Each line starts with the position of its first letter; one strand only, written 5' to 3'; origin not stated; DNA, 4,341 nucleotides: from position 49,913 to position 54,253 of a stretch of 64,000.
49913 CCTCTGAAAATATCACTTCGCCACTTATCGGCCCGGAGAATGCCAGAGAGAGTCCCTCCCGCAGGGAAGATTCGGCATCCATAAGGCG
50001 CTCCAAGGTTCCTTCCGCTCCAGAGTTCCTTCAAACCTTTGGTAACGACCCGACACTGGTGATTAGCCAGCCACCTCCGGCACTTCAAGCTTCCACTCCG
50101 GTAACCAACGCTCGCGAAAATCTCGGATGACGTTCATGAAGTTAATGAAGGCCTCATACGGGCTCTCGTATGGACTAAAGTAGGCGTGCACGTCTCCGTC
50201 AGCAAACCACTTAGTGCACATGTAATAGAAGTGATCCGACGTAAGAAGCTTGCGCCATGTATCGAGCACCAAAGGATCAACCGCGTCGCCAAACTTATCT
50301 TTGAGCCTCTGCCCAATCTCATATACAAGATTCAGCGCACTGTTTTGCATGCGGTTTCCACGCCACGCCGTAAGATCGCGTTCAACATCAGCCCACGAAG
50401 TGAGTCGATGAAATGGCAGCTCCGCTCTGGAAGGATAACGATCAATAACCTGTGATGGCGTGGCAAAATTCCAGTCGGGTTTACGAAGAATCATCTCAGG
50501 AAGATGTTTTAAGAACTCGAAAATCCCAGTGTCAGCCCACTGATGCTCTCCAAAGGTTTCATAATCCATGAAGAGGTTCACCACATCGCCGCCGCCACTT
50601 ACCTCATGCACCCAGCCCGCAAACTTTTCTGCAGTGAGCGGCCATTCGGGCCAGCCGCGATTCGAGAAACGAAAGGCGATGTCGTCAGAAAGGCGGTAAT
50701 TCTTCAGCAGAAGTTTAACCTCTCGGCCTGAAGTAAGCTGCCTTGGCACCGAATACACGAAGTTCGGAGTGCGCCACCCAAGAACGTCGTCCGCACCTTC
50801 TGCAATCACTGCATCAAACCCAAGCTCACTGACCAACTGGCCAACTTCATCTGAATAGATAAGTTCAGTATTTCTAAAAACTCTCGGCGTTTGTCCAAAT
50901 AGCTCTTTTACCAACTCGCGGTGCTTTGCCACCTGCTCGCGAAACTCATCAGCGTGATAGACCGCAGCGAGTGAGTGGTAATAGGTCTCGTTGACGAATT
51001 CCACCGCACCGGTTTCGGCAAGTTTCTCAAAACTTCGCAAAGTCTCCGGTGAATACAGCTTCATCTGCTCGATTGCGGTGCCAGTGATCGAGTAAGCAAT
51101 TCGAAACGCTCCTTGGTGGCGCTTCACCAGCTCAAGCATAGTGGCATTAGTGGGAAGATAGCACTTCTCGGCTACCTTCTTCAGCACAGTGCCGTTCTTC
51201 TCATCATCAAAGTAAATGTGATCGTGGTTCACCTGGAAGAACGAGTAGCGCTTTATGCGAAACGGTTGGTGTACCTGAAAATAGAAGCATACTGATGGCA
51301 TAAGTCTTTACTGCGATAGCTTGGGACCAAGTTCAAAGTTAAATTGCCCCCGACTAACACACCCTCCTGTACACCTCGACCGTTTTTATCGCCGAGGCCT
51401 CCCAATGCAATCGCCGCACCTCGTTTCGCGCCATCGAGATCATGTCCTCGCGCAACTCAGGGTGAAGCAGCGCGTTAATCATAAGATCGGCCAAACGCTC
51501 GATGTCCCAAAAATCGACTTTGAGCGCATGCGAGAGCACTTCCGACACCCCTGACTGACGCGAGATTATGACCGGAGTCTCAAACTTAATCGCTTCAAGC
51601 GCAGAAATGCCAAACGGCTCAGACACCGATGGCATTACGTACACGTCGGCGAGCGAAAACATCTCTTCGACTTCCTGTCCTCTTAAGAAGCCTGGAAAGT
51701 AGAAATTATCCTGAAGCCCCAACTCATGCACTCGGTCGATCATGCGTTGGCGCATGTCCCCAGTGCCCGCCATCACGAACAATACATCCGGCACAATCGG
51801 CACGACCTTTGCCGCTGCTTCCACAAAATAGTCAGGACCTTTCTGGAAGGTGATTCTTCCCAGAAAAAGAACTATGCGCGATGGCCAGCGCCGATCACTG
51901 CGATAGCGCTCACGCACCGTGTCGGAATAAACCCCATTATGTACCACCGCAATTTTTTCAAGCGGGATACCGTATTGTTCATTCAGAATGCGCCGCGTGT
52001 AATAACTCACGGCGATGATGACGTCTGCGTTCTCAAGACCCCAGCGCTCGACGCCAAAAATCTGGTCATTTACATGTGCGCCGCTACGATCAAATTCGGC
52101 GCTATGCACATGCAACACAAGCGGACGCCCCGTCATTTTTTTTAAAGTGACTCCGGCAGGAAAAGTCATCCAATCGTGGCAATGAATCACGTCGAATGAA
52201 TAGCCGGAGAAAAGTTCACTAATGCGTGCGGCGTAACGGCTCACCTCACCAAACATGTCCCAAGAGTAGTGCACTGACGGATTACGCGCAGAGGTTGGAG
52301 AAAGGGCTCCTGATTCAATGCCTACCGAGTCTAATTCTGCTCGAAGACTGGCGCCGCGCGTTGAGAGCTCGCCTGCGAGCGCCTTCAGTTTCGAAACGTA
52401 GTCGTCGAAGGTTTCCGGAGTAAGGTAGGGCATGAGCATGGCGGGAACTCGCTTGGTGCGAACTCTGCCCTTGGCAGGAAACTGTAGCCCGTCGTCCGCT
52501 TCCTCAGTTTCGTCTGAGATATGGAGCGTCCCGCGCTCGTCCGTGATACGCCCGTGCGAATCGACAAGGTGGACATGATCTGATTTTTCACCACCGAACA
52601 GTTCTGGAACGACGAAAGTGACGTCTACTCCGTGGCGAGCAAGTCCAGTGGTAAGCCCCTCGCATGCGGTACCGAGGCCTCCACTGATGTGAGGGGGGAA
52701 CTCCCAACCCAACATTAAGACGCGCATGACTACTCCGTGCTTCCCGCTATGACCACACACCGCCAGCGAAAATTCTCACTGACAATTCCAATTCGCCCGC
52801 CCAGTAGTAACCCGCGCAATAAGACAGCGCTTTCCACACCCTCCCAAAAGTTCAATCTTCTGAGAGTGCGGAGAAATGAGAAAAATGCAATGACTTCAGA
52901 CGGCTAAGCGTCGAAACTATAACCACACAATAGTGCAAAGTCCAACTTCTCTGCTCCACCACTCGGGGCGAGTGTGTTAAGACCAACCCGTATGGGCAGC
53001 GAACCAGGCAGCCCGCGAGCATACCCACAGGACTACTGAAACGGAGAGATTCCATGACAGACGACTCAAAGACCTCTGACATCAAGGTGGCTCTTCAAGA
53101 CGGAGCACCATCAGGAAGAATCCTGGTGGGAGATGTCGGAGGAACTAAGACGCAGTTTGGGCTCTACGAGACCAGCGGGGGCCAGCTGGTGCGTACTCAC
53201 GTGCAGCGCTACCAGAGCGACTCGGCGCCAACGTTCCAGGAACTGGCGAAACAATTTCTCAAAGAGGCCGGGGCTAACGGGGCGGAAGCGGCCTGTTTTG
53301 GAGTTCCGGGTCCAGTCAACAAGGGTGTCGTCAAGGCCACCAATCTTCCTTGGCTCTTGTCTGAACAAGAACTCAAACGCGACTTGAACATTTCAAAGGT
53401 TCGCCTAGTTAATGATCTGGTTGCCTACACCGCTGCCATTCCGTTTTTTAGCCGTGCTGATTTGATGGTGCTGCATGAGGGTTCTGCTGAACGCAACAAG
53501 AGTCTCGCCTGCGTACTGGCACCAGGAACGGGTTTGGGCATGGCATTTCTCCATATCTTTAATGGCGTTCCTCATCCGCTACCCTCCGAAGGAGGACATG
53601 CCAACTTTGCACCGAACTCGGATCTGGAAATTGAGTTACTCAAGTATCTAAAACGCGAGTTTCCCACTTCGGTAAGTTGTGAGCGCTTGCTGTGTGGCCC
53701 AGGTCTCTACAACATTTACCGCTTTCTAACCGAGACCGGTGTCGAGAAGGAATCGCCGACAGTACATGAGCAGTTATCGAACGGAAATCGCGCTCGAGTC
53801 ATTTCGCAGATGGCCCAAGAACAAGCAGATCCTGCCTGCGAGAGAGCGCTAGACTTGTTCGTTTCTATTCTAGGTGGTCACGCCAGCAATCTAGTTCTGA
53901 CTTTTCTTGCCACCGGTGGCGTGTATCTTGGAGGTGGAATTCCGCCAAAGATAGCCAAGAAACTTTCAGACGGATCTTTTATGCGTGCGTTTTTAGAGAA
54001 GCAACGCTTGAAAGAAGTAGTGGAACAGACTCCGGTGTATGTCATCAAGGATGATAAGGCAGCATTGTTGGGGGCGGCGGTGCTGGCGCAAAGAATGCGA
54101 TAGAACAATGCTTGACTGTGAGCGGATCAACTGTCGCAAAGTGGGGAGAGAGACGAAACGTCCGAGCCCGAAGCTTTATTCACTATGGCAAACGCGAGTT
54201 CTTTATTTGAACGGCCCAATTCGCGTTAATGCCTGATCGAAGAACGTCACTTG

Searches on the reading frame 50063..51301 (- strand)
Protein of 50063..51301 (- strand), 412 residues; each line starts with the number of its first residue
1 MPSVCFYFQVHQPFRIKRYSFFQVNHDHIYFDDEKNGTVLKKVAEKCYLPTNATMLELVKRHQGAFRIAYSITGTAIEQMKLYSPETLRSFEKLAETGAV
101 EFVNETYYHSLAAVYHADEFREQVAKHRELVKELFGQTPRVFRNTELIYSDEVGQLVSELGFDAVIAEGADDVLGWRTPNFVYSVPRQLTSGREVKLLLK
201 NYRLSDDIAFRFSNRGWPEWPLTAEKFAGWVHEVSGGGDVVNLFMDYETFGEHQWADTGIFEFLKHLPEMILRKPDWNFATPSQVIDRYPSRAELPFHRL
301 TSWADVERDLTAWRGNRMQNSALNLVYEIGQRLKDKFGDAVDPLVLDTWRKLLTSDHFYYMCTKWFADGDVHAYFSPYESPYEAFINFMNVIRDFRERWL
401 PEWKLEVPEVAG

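Call 14: search_protein_families(library=pfam, proteins=[window:50063-51301:-], max_evalue=0.01)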
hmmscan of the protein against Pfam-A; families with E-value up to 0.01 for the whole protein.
window:50063-51301:- (412 aa): 2 families
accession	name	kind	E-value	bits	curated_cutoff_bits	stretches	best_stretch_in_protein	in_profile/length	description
PF03065.20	Glyco_hydro_57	-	1.2e-77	261.5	21.2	1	6-293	2-286/291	Glycosyl hydrolase family 57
PF01522.26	Polysacc_deac_1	-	2.6e-07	31.1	23.1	1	88-165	48-124/124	Polysaccharide deacetylase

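Call 19: find_encoding_contigs(protein=window:50063-51301:-, flank=10000, max_places=10)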
Protein window:50063-51301:- (412 aa): no gene with exactly this product is on record in the collection.

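Call 24: find_homologous_proteins(query=window:50063-51301:-, max_evalue=1e-30)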
Query window:50063-51301:- (412 aa): 8000 proteins with E <= 1e-30 among 8000 candidates; the best 120 are listed.
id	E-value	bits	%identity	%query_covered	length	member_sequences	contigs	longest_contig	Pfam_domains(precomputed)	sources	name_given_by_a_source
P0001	1.2e-287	972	100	100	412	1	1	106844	PF03065.21,PF01522.27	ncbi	-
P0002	1.7e-255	866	89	99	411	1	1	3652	PF03065.21,PF01522.27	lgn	-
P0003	1.8e-242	823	84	99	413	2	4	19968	PF03065.21,PF01522.27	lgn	-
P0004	2.3e-237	806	80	98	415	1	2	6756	PF03065.21,PF01522.27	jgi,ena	-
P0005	6.2e-236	802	81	98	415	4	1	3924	PF03065.21,PF01522.27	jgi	jgi:alpha-amylase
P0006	9.6e-236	801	80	98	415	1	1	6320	PF03065.21,PF01522.27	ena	-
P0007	5.3e-216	736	75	97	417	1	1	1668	PF03065.21,PF01522.27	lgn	-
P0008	5.9e-202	690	71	99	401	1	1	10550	PF03065.21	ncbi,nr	ncbi:MAG: glycoside hydrolase family 57 protein [Deltaproteobacteria bacterium]|nr:glycoside hydrola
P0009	1.3e-201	688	72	97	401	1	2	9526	PF03065.21,PF01522.27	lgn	-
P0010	5.6e-201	686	72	97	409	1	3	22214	PF03065.21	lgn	-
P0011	2.0e-198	678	72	97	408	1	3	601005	PF03065.21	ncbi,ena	-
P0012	2.7e-198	678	70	97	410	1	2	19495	PF03065.21,PF01522.27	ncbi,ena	-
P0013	3.2e-196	671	71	97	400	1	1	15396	PF03065.21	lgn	-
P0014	3.3e-196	671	71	97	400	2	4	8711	PF03065.21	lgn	-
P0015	4.0e-196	670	70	98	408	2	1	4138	PF03065.21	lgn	-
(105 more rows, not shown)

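Call 25: find_encoding_contigs(protein=P0003, flank=10000, max_places=6)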
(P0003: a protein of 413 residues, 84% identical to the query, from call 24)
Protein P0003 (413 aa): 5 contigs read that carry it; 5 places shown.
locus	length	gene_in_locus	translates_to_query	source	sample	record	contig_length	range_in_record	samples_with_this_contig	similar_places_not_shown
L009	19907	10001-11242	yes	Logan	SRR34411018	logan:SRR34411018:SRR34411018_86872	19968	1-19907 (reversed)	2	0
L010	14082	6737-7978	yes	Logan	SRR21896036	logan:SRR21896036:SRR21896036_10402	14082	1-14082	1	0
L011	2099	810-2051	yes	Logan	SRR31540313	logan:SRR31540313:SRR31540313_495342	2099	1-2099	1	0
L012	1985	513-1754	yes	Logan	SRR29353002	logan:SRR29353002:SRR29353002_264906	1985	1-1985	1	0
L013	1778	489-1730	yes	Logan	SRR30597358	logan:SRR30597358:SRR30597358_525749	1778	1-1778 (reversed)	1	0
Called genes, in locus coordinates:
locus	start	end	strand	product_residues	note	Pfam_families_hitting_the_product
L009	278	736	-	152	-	-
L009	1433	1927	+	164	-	-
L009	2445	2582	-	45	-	-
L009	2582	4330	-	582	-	-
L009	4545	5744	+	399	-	-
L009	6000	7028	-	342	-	-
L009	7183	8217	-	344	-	PF00480:ROK (faint), PF02685:Glucokinase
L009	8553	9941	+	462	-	PF08323:Glyco_transf_5 (weak), PF13439:Glyco_transf_4, PF13579:Glyco_trans_4_4, PF08323:Glyco_transf_5, PF20706:GT4-conflict, PF00534:Glycos_transf_1, PF13692:Glyco_trans_1_4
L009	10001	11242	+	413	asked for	PF03065:Glyco_hydro_57, PF01522:Polysacc_deac_1 (weak)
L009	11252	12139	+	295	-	PF01791:DeoC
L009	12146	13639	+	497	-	PF00171:Aldedh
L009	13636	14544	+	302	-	PF00171:Aldedh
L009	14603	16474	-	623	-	PF07581:Glug (faint)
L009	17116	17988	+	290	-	-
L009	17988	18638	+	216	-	-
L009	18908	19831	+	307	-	PF13424:TPR_12 (faint)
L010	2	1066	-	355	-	?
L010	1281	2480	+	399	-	-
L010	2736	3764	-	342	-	-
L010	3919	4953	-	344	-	PF00480:ROK (faint), PF02685:Glucokinase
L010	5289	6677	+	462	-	PF08323:Glyco_transf_5 (weak), PF13439:Glyco_transf_4, PF13579:Glyco_trans_4_4, PF08323:Glyco_transf_5, PF20706:GT4-conflict, PF00534:Glycos_transf_1, PF13692:Glyco_trans_1_4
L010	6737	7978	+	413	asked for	PF03065:Glyco_hydro_57, PF01522:Polysacc_deac_1 (weak)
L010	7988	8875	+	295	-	PF01791:DeoC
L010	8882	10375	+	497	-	PF00171:Aldedh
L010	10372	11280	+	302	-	PF00171:Aldedh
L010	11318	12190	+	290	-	-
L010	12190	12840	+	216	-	-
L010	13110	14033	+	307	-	PF13424:TPR_12 (faint)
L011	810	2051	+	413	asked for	PF03065:Glyco_hydro_57, PF01522:Polysacc_deac_1 (weak)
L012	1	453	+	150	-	?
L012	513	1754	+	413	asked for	PF03065:Glyco_hydro_57, PF01522:Polysacc_deac_1 (weak)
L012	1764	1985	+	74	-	?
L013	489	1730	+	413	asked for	PF03065:Glyco_hydro_57, PF01522:Polysacc_deac_1 (weak)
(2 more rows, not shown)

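Call 26: find_encoding_contigs(protein=P0002, flank=10000, max_places=4)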
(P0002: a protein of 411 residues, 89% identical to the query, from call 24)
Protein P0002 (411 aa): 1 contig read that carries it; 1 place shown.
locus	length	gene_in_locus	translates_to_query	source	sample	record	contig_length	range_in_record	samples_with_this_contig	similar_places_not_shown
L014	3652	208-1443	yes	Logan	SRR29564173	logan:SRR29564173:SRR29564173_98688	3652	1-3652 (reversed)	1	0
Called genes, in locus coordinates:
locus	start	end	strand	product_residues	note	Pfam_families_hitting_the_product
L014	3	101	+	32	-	?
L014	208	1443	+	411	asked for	PF03065:Glyco_hydro_57, PF01522:Polysacc_deac_1 (weak)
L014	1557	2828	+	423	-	PF00999:Na_H_Exchanger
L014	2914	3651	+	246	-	?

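Call 49: list_cluster_members(proteins=[P0001, P0121, P0003, P0002])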
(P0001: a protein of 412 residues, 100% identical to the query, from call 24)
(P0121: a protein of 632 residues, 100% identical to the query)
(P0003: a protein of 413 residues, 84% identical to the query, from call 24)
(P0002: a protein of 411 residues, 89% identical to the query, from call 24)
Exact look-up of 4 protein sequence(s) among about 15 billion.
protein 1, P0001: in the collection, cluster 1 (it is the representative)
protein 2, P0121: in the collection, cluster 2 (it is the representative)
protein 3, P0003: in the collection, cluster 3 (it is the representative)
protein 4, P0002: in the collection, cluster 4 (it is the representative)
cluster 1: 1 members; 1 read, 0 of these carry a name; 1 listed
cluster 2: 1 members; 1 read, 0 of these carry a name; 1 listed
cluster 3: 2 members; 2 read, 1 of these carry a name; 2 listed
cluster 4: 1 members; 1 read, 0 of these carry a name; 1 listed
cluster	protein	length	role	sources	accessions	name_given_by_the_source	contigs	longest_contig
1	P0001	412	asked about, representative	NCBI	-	-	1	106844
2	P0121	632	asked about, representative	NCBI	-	-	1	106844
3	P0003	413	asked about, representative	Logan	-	-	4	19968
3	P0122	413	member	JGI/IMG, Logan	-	alpha-amylase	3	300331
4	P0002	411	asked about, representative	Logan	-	-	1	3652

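Call 52: find_encoding_contigs(protein=P0004, flank=10000, max_places=4)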
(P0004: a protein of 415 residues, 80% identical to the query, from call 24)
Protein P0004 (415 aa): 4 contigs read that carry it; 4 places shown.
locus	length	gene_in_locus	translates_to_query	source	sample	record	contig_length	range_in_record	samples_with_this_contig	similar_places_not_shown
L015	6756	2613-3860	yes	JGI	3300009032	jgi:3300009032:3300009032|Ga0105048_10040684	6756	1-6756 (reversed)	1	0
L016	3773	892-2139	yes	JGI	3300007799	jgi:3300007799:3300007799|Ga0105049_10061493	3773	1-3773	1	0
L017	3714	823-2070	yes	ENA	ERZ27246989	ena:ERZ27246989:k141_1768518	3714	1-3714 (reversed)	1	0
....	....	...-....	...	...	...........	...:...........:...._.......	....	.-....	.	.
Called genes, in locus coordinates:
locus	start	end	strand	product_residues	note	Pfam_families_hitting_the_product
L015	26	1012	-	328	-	PF00480:ROK, PF02685:Glucokinase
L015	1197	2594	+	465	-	PF13439:Glyco_transf_4, PF13579:Glyco_trans_4_4, PF08323:Glyco_transf_5, PF20706:GT4-conflict, PF00534:Glycos_transf_1, PF13692:Glyco_trans_1_4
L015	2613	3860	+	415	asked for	PF03065:Glyco_hydro_57, PF01522:Polysacc_deac_1 (weak)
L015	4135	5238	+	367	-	PF00487:FA_desaturase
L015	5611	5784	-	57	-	-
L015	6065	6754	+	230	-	?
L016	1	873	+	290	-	?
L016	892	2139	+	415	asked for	PF03065:Glyco_hydro_57, PF01522:Polysacc_deac_1 (weak)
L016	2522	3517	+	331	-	PF00487:FA_desaturase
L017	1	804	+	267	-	?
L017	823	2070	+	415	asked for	PF03065:Glyco_hydro_57, PF01522:Polysacc_deac_1 (weak)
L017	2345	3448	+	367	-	PF00487:FA_desaturase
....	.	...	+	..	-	?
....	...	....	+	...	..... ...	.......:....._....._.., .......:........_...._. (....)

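Call 53: find_encoding_contigs(protein=P0006, flank=10000, max_places=4)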
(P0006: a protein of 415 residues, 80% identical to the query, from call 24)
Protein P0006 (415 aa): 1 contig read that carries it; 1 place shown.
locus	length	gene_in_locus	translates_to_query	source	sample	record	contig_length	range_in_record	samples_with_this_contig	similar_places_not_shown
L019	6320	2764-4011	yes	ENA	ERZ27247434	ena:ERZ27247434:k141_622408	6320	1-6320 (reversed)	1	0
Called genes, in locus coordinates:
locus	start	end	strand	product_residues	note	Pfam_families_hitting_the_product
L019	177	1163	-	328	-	PF00480:ROK, PF02685:Glucokinase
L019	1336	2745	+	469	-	PF08323:Glyco_transf_5 (weak), PF13439:Glyco_transf_4, PF13579:Glyco_trans_4_4, PF08323:Glyco_transf_5, PF20706:GT4-conflict, PF00534:Glycos_transf_1, PF13692:Glyco_trans_1_4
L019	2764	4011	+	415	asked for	PF03065:Glyco_hydro_57, PF01522:Polysacc_deac_1 (weak)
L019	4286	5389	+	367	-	PF00487:FA_desaturase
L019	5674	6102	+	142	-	-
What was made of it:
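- The junction after GH57 also differs in other relatives (calls 26, 52, 53).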

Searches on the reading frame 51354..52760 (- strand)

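Call 14: search_protein_families(library=pfam, proteins=[window:51354-52760:-], max_evalue=0.01)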
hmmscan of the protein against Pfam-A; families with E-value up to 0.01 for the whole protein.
window:51354-52760:- (468 aa): 8 families
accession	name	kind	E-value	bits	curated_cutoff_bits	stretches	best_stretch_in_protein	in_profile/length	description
PF00534.26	Glycos_transf_1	-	1.5e-35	122.7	26.4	1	294-446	15-171/172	Glycosyl transferases group 1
PF13692.12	Glyco_trans_1_4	-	4.4e-25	89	27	1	295-431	2-140/142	Glycosyl transferases group 1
PF13439.12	Glyco_transf_4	-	2.9e-24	86.4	28.5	1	175-277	59-166/170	Glycosyltransferase Family 4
PF13579.12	Glyco_trans_4_4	-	2.5e-21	77.1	29.7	1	163-276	47-158/158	Glycosyl transferase 4-like domain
PF08323.17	Glyco_transf_5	-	1.1e-20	74.8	22.7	2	165-270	106-236/239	Starch synthase catalytic domain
PF20706.3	GT4-conflict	-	1e-17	64.6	26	1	183-414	76-325/385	Family 4 Glycosyltransferase in conflict systems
PF00982.27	Glyco_transf_20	-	0.00023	20.5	32.5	1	362-438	363-444/473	Glycosyltransferase family 20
PF13524.12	Glyco_trans_1_2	-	0.0087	16.5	25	0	352-452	28-133/144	Glycosyl transferase-like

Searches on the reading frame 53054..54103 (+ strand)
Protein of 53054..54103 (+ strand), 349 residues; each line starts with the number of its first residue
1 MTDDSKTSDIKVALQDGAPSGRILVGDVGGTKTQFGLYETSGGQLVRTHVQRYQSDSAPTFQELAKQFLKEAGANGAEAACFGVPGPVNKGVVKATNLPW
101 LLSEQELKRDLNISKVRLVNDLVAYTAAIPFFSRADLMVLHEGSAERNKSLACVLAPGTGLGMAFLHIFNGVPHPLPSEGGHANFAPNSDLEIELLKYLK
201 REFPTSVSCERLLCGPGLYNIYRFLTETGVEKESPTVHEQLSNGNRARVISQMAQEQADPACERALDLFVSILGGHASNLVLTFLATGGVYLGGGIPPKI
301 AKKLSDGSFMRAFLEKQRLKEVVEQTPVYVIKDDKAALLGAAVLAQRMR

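Call 50: search_protein_families(library=pfam, proteins=[window:53054-54103:+], max_evalue=0.001)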
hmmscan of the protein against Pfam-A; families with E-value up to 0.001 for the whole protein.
window:53054-54103:+ (349 aa): 2 families
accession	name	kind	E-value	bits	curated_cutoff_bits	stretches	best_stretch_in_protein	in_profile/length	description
PF02685.22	Glucokinase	-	7.1e-97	324.6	22.1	1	24-347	1-313/314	Glucokinase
PF00480.26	ROK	-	7.4e-08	32.7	22.9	1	27-347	5-293/294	ROK family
